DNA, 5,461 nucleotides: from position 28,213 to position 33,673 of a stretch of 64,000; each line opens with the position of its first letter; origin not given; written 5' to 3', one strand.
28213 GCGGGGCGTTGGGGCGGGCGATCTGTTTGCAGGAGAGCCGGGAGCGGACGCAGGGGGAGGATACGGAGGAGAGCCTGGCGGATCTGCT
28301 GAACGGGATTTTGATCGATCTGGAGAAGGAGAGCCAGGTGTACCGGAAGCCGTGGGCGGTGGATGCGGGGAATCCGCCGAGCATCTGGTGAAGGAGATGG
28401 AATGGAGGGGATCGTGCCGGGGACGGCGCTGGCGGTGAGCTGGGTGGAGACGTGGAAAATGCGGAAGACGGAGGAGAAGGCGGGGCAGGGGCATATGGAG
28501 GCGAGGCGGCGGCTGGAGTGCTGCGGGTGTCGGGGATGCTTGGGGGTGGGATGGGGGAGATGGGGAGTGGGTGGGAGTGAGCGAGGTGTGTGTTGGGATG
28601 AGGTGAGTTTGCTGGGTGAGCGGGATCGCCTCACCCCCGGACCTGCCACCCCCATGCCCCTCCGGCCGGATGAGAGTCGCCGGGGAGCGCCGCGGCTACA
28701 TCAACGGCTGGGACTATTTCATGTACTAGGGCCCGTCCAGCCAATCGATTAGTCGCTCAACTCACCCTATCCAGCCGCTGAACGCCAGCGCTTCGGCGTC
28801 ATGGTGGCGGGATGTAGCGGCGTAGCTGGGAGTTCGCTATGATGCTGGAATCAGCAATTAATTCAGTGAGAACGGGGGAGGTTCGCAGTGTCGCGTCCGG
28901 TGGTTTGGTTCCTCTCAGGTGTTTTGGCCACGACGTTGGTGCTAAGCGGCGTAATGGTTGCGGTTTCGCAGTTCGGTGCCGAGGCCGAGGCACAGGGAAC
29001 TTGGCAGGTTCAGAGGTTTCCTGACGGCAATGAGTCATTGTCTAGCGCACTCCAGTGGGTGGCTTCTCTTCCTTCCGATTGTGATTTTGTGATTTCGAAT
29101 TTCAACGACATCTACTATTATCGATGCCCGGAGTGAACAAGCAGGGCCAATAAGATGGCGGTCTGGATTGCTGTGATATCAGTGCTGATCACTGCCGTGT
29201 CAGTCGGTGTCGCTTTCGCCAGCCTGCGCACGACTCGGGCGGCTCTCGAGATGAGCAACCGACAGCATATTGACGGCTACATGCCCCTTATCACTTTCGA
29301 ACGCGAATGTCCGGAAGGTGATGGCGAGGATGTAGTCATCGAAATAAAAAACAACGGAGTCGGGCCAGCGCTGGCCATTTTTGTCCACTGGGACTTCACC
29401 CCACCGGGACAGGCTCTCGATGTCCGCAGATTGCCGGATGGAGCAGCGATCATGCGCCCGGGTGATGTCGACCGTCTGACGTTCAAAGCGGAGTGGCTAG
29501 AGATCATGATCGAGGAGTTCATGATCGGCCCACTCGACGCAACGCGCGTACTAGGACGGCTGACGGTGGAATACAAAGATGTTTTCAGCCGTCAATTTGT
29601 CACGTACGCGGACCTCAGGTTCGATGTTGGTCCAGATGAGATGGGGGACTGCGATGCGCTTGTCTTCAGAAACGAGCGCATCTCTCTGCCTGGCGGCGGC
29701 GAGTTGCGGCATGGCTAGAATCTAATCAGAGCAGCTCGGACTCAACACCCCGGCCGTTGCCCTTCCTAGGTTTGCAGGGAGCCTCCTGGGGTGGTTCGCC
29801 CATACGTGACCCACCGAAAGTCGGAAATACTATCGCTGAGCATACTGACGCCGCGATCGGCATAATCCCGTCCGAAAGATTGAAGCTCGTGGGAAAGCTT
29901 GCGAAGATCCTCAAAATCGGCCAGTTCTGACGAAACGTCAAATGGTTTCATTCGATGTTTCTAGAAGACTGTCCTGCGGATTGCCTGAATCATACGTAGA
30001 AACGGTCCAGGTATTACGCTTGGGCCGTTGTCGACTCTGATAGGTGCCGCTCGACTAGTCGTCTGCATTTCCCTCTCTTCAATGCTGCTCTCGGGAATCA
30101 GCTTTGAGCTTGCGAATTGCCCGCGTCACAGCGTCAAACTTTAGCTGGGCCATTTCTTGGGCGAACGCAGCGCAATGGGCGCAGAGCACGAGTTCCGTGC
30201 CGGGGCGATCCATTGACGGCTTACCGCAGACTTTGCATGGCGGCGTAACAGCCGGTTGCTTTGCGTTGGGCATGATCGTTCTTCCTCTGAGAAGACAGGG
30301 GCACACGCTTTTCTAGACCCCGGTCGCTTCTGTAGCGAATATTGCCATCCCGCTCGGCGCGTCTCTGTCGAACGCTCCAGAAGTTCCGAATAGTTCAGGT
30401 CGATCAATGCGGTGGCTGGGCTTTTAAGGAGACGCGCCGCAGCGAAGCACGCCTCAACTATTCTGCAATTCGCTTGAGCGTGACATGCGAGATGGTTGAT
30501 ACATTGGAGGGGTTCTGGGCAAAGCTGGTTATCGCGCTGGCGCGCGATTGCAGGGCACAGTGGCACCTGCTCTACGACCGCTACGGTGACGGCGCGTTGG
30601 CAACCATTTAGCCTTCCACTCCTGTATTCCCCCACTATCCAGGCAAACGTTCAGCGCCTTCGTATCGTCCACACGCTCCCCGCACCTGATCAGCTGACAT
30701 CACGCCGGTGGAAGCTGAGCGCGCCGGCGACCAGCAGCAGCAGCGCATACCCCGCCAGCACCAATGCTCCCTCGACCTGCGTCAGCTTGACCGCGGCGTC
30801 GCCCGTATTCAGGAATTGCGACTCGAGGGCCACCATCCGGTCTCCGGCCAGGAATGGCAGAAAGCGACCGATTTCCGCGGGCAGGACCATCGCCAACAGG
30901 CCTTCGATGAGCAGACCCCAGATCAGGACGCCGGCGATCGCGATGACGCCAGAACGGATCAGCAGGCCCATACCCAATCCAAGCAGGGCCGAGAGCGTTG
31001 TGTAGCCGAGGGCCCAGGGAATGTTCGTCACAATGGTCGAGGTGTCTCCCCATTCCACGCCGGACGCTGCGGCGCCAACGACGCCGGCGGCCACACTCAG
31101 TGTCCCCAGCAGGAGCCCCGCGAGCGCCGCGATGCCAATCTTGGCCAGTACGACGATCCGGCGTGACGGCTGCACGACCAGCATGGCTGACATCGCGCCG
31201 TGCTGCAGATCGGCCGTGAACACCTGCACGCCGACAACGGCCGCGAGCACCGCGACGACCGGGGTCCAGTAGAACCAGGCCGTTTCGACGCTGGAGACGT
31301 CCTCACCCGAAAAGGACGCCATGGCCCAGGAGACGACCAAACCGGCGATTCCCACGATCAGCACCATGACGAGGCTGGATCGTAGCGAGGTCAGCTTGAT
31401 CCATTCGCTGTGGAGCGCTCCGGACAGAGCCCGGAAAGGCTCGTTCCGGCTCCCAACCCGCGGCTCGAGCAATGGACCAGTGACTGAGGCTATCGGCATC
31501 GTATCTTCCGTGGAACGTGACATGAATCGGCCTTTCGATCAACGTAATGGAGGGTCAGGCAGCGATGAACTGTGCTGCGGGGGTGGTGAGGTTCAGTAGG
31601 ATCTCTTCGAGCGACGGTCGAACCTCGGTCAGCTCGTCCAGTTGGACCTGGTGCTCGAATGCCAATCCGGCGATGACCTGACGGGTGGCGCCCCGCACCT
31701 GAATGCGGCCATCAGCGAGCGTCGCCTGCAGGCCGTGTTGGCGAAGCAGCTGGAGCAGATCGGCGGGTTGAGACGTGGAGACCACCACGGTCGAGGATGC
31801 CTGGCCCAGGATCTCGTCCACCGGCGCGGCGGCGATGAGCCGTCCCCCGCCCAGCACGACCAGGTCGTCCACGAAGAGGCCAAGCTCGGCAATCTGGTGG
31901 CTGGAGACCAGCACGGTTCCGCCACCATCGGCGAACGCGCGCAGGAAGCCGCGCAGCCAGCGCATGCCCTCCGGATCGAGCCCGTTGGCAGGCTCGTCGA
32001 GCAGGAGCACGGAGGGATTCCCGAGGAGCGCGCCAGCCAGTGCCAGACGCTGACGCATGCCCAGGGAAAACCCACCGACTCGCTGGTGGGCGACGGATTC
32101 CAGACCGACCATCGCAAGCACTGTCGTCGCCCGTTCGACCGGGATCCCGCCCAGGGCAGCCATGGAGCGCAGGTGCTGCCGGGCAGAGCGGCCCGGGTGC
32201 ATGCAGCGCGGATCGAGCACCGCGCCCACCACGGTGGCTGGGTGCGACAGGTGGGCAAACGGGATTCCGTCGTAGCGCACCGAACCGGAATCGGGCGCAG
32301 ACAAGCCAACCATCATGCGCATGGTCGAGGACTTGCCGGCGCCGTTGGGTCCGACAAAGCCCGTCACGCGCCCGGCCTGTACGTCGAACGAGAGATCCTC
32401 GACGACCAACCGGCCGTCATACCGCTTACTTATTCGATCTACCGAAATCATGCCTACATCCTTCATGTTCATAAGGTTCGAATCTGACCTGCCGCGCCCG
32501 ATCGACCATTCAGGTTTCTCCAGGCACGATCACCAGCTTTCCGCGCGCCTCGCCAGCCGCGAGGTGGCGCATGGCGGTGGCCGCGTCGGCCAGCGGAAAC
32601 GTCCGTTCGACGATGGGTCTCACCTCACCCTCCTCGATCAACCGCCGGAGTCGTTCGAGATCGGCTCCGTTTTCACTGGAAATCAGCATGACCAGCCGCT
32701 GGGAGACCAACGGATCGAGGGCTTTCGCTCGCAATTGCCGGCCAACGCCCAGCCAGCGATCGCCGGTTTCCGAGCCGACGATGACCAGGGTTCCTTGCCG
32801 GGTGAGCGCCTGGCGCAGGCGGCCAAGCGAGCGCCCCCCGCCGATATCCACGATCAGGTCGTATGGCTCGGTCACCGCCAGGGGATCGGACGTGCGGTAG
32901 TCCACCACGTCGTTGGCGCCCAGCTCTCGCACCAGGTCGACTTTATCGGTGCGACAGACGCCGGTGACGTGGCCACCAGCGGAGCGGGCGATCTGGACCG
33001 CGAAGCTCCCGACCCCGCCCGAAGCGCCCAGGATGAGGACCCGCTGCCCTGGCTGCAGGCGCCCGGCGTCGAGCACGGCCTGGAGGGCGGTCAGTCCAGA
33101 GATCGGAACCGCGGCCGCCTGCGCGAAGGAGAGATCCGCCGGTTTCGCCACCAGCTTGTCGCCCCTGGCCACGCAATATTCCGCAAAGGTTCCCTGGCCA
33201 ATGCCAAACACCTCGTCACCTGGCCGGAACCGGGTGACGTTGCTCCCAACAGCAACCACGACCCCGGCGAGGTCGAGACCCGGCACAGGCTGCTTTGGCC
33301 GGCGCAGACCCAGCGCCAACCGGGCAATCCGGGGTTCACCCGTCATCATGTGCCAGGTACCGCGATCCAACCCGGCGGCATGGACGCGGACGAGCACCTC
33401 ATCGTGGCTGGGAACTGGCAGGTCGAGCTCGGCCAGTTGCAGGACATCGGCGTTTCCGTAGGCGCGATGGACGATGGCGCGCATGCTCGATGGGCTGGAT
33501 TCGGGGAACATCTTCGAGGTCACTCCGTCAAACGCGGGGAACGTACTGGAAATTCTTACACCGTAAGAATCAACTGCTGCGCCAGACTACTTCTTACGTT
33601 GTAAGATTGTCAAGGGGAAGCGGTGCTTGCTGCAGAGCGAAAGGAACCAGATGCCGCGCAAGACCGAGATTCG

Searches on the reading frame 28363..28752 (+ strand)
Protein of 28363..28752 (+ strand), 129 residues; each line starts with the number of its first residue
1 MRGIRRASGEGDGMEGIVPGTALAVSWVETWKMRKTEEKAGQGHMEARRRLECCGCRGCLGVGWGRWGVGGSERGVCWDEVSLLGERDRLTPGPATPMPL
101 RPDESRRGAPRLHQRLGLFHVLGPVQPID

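Call 9: search_protein_families(library=pfam, proteins=[window:28363-28752:+], max_evalue=0.01)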
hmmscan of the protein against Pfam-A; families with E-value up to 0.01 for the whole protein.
window:28363-28752:+ (129 aa): 0 families

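Call 81: search_protein_families(library=phrogs, proteins=[window:28363-28752:+], max_evalue=0.01)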
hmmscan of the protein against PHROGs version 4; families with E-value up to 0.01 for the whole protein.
window:28363-28752:+ (129 aa): 0 families

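Call 82: search_protein_families(library=ncbifam, proteins=[window:28363-28752:+], max_evalue=0.01)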
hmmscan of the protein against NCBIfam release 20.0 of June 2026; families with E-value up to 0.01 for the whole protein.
window:28363-28752:+ (129 aa): 0 families
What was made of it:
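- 27835..28391 (+): Divergent partner gene encoding a small zinc-ribbon protein (CX4C-X10-CX2H plus a helical C-terminal part). It is frameshifted in this window, and the C-terminal frame is 27993-28391. There is no Pfam, PHROG or NCBIfam family (calls 9, 81, 82).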

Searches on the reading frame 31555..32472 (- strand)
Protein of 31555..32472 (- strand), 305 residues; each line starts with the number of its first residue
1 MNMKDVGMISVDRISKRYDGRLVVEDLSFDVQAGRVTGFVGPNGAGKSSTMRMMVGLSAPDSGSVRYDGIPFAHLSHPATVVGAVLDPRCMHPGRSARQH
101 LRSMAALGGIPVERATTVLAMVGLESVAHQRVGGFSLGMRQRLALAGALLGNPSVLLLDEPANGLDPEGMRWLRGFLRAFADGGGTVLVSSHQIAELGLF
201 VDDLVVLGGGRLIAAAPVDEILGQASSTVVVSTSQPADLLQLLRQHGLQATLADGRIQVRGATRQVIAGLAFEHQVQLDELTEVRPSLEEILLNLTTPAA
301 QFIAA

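Call 25: search_protein_families(library=pfam, proteins=[window:31555-32472:-], max_evalue=0.01)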
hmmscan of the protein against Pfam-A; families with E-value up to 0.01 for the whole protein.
window:31555-32472:- (305 aa): 3 families
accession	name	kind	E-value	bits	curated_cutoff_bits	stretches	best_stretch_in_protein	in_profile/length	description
PF00005.33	ABC_tran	-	5.7e-28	98.7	25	1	25-163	2-137/137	ABC transporter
PF13304.12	AAA_21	-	1.2e-15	58.9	27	1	134-195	237-301/304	AAA domain, putative AbiEii toxin, Type IV TA system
PF13401.12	AAA_22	-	0.0076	17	27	0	39-191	10-123/130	AAA domain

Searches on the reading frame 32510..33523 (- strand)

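Call 25: search_protein_families(library=pfam, proteins=[window:32510-33523:-], max_evalue=0.01)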
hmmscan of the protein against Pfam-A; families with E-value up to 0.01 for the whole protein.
window:32510-33523:- (337 aa): 5 families
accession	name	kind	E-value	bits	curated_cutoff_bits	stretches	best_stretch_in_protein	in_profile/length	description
PF13602.12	ADH_zinc_N_2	-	7.1e-26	92.1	27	1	201-332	1-134/134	Zinc-binding dehydrogenase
PF08240.17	ADH_N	-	1.7e-15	57.5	23.5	1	40-128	2-103/104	Alcohol dehydrogenase GroES-like domain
PF00107.32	ADH_zinc_N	-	1.4e-13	51.3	31.8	1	170-254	1-93/129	Zinc-binding dehydrogenase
PF16884.10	ADH_N_2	-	0.0015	18.8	31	1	26-124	16-105/108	N-terminal domain of oxidoreductase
PF08541.16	ACP_syn_III_C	-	0.0098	16.5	26.6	0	142-175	52-85/90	3-Oxoacyl-[acyl-carrier-protein (ACP)] synthase III C terminal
